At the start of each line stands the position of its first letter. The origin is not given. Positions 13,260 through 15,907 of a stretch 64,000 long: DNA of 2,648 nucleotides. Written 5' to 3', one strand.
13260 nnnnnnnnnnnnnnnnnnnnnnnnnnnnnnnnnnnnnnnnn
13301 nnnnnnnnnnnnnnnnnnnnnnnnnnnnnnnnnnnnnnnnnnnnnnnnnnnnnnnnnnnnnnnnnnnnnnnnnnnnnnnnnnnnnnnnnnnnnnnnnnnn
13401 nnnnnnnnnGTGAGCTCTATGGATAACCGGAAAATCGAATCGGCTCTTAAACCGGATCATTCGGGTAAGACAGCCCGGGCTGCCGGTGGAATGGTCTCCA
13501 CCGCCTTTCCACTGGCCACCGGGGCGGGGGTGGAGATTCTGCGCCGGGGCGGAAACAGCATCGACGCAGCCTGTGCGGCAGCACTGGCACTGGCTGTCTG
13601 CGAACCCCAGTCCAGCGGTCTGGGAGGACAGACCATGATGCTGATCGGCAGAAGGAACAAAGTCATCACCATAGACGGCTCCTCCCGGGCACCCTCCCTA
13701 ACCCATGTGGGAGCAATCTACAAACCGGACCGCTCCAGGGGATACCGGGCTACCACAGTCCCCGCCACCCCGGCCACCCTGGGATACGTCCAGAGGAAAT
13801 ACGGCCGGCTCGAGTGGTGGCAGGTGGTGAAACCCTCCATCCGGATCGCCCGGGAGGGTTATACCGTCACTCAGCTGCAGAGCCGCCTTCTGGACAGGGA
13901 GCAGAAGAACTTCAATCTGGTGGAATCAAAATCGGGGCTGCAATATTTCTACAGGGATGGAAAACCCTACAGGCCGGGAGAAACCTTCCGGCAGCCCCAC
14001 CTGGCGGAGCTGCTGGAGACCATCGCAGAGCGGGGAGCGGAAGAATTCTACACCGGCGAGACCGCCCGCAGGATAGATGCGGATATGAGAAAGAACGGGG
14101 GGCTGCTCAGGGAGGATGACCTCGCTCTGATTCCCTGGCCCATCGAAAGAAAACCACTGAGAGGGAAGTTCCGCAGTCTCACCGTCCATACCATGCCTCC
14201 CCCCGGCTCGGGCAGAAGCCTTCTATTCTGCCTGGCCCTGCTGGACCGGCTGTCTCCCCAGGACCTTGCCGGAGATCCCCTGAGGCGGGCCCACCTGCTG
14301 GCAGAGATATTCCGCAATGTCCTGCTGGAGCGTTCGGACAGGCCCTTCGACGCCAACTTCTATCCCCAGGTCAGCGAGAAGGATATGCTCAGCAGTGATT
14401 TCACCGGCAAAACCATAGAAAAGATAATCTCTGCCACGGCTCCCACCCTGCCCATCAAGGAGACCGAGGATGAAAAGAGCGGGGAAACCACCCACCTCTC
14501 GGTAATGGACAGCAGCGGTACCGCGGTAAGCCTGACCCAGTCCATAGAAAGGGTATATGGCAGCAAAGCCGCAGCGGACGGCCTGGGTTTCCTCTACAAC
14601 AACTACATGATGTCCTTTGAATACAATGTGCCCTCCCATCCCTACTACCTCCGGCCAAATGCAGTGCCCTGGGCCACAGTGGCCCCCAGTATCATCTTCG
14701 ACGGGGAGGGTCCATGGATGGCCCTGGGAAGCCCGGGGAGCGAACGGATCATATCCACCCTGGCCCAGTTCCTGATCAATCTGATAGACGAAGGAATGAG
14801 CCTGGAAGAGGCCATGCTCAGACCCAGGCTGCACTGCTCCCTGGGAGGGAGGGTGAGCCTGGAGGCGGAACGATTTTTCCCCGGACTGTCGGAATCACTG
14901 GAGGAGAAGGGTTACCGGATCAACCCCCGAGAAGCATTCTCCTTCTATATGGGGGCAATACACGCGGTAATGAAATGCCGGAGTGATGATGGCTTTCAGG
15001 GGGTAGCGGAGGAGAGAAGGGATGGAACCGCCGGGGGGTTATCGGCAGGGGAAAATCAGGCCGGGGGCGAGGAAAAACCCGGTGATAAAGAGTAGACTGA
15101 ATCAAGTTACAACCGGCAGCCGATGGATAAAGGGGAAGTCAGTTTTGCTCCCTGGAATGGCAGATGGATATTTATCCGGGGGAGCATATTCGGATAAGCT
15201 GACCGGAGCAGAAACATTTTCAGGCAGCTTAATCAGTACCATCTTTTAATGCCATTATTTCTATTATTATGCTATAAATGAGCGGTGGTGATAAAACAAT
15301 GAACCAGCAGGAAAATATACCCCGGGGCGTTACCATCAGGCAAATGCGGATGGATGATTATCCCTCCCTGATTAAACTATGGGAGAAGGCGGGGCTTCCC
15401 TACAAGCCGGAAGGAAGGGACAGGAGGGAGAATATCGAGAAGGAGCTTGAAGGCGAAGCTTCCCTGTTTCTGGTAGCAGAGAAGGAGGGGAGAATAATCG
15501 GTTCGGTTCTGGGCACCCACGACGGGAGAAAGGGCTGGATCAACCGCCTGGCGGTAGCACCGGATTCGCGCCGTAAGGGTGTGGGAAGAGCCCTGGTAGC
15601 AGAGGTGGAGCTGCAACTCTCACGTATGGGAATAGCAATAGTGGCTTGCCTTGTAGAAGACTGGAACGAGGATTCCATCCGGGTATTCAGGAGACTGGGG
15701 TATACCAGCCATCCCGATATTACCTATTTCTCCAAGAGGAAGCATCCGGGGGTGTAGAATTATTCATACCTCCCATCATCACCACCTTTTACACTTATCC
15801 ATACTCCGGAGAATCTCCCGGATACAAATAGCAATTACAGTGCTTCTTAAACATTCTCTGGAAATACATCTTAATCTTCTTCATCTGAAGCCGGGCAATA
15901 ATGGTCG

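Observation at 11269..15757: Ddl-like ATP-grasp fused to an M20 deacylase, translationally coupled to gamma-glutamyltranspeptidase and followed by a GNAT acetyltransferase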

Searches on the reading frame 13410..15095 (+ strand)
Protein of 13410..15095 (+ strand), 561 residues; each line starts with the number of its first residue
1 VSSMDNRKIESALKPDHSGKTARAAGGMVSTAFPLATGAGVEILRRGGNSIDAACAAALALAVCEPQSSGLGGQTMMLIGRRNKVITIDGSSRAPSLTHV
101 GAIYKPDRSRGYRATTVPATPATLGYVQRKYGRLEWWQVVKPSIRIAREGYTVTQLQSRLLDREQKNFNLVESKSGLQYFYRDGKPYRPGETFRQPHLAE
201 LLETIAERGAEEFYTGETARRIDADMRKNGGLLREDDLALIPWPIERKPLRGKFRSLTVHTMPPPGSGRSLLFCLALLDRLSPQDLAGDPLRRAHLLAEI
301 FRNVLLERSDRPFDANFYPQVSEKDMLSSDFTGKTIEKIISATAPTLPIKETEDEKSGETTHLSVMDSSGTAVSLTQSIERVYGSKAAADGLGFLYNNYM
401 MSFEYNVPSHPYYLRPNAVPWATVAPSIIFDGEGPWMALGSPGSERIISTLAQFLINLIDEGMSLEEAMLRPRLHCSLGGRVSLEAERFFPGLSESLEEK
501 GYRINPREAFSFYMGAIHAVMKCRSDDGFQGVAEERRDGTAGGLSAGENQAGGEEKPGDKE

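Call 7: search_protein_families(library=pfam, proteins=[window:13410-15095:+], max_evalue=0.01)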
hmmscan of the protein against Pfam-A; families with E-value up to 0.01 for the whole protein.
window:13410-15095:+ (561 aa): 1 family
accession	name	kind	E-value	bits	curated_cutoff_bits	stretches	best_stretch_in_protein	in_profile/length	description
PF01019.26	G_glu_transpept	-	2e-114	383.7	27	1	42-539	2-512/512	Gamma-glutamyltranspeptidase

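Call 8: search_protein_families(library=ncbifam, proteins=[window:13410-15095:+], max_evalue=0.01)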
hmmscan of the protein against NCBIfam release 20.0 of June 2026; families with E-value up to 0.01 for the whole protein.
window:13410-15095:+ (561 aa): 2 families
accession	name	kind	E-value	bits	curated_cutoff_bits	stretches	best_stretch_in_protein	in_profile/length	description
TIGR00066.1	g_glut_trans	equivalog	2.3e-100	336.5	357.85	1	27-536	1-518/518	gamma-glutamyltransferase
NF007187.0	PRK09615.1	equivalog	2.3e-69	234.2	990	1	22-522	45-559/581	gamma-glutamyltransferase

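Call 29: search_solved_structures(query=window:13410-15092:+, max_evalue=1e-10, show_alignments=2)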
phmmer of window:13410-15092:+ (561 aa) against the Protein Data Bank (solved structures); distinct sequences matched with E-value up to 1e-10: 36.
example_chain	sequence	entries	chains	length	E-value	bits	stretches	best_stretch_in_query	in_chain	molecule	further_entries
2e0w_A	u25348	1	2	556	3.9e-67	230.3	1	22-521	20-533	Gamma-glutamyltranspeptidase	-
4y23_A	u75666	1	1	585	1.5e-65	225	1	9-545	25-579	Gamma glutamyl transpeptidase,Gamma-glutamyltranspeptidase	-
2nlz_A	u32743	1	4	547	8.7e-47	163.1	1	23-506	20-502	Cephalosporin acylase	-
2dbu_A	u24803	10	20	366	1.9e-43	152.1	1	22-317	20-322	Gamma-glutamyltranspeptidase | Gamma-glutamyltranspeptidase large chain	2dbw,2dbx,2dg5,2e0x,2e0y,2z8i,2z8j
2nqo_A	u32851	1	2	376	3.8e-41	144.5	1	27-339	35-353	Gamma-glutamyltranspeptidase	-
2qm6_A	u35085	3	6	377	3.9e-41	144.4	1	27-339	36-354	Gamma-glutamyltranspeptidase | Gamma-glutamyltranspeptidase (Ggt) Large subunit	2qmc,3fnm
5bpk_A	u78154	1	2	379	4e-41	144.4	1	27-339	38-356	Gamma-glutamyltranspeptidase (Ggt)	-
5xlu_A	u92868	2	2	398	1.3e-38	136.1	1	9-356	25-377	Gamma glutamyl transpeptidase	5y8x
5y9b_A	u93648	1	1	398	1.8e-38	135.6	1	9-356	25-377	Gamma glutamyl transpeptidase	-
4ott_A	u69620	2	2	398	2.1e-38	135.4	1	9-356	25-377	Gamma glutamyl transpeptidase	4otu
7d9e_A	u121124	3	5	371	1.7e-37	132.4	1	25-367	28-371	Gamma-glutamyltransferase 1 Threonine peptidase. MEROPS family T03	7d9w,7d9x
5zjg_A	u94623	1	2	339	8.4e-37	130.1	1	26-318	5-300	Gamma-glutamyltransferase 1 Threonine peptidase. MEROPS family T03 L-subunit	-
3a75_A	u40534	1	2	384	7.1e-34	120.5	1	25-332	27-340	Gamma-glutamyltranspeptidase large chain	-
3whq_A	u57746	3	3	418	9e-34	120.1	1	25-332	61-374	Gamma-glutamyltranspeptidase large chain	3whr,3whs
2v36_A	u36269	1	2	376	3.7e-33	118.1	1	25-332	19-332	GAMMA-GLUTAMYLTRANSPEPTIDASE LARGE CHAIN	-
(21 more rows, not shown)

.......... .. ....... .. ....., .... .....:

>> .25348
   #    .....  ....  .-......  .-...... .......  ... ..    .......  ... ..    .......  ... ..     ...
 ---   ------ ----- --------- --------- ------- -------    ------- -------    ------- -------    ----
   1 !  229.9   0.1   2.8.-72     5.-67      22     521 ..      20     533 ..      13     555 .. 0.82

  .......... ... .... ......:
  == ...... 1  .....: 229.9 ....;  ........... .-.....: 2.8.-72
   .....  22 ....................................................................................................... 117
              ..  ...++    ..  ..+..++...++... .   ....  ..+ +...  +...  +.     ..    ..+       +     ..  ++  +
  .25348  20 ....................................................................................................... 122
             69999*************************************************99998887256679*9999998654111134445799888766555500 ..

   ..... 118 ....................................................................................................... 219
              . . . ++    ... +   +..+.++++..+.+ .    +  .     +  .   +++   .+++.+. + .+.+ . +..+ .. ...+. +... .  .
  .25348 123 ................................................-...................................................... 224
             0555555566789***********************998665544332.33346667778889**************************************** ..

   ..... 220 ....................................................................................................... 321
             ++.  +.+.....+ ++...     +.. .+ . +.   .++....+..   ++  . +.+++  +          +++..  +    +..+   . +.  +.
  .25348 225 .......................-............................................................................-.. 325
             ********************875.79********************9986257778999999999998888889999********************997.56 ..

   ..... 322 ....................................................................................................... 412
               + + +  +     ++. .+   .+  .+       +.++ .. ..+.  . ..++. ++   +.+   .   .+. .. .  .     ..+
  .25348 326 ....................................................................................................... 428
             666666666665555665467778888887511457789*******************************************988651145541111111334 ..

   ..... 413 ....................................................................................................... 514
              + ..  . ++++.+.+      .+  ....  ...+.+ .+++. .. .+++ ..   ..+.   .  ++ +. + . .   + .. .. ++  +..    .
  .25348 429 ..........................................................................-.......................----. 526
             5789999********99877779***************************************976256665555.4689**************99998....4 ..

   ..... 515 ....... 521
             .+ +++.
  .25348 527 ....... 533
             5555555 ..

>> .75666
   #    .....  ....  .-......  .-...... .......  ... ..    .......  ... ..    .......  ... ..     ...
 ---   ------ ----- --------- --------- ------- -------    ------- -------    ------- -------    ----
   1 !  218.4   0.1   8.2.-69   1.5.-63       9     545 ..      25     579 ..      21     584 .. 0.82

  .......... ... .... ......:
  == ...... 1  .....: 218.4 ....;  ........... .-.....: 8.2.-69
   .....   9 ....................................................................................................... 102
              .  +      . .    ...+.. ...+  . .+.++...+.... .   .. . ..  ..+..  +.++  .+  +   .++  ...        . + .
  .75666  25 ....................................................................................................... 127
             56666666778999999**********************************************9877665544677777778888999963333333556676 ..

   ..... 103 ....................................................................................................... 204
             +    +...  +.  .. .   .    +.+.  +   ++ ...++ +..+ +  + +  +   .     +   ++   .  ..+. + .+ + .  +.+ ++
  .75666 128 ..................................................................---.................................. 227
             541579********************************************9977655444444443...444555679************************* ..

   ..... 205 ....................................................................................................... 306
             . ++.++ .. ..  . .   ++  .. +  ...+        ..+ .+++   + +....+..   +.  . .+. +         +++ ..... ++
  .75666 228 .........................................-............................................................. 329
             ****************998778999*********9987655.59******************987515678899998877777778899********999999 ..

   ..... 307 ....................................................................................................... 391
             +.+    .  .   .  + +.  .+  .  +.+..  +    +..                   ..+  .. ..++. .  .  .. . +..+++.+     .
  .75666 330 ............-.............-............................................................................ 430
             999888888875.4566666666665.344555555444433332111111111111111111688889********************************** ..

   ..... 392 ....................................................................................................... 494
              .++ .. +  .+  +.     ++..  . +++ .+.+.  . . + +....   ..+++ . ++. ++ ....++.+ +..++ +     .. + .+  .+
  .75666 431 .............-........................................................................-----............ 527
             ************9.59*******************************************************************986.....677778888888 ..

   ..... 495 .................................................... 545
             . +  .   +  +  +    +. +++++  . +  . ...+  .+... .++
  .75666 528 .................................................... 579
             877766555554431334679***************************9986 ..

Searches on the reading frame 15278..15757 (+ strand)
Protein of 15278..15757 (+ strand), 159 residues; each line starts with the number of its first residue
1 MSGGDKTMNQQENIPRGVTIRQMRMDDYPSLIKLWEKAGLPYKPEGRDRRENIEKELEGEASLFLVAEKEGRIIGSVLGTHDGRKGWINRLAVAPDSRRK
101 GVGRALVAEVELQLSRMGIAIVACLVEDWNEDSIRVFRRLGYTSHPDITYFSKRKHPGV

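Call 7: search_protein_families(library=pfam, proteins=[window:15278-15757:+], max_evalue=0.01)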
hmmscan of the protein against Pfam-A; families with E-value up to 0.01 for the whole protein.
window:15278-15757:+ (159 aa): 7 families
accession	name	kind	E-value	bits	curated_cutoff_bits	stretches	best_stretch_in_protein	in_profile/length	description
PF00583.31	Acetyltransf_1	-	7.7e-18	65.3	20.7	1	43-142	14-116/116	Acetyltransferase (GNAT) family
PF13508.13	Acetyltransf_7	-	1e-13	51.9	27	1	62-143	3-83/84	Acetyltransferase (GNAT) domain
PF13673.13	Acetyltransf_10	-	3.1e-11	43.8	23.6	1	50-145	19-110/128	Acetyltransferase (GNAT) domain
PF08445.16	FR47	-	8.8e-09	35.7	22.1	1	85-145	21-80/86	FR47-like protein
PF13527.13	Acetyltransf_9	-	1.5e-05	25.5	25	1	19-142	1-124/127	Acetyltransferase (GNAT) domain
PF13302.13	Acetyltransf_3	-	1.8e-05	25.9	25.4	1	19-143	3-138/138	Acetyltransferase (GNAT) domain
PF12568.14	PanZ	-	5.1e-05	23.2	22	1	22-115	9-91/128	Acetyltransferase (GNAT) domain, PanZ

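Call 8: search_protein_families(library=ncbifam, proteins=[window:15278-15757:+], max_evalue=0.01)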
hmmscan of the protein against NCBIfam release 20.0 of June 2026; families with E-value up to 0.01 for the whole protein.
window:15278-15757:+ (159 aa): 23 families
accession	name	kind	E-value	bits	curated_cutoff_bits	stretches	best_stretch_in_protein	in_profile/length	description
NF002959.0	PRK03624.1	equivalog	3.4e-32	111.2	124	1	17-154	6-140/147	GNAT family acetyltransferase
TIGR01575.1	rimI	equivalog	1.6e-09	38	86.4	1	50-144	20-114/132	ribosomal protein S18-alanine N-acetyltransferase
TIGR03103.1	trio_acet_GNAT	equivalog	5e-08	31.9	569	1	9-147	74-217/547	N-acetylglutaminylglutamine synthetase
NF043067.1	AAC_6p_group_E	equivalog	5.7e-07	29.5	140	1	50-154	26-139/140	aminoglycoside 6'-N-acetyltransferase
NF033213.1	matur_PanM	equivalog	1.4e-06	28.1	68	1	23-117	11-94/130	aspartate 1-decarboxylase autocleavage activator PanM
TIGR01890.1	N-Ac-Glu-synth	equivalog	2.8e-06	26.5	202.85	1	18-125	283-387/429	amino-acid N-acetyltransferase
TIGR03448.1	mycothiol_MshD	equivalog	4.7e-06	26.1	163.1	1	52-112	37-98/294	mycothiol synthase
NF040501.1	resist_ArsN2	equivalog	6.1e-06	25.9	125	1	56-143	18-102/133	arsenic resistance N-acetyltransferase ArsN2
NF033083.0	AAC_3_I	equivalog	2.3e-05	24.6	200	1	50-143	36-135/145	AAC(3)-I family aminoglycoside N-acetyltransferase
NF007807.0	PRK10514.1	equivalog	4e-05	23.6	134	1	18-143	3-123/147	acetyltransferase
NF005840.0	PRK07757.1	equivalog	4e-05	23.6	154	1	58-142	38-118/153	N-acetyltransferase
NF040504.1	resist_ArsN1b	equivalog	4.9e-05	23.2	210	1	50-144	38-135/159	arsinothricin resistance N-acetyltransferase ArsN1 family B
NF003641.0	PRK05279.1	equivalog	6.5e-05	22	344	1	19-126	296-400/441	amino-acid N-acetyltransferase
NF033374.6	AAC_6p_Id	exception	0.00016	21.7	320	1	77-155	68-146/149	aminoglycoside N-acetyltransferase AAC(6')-Id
TIGR03827.1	GNAT_ablB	equivalog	0.00038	20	205.1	1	6-126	104-224/266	putative beta-lysine N-acetyltransferase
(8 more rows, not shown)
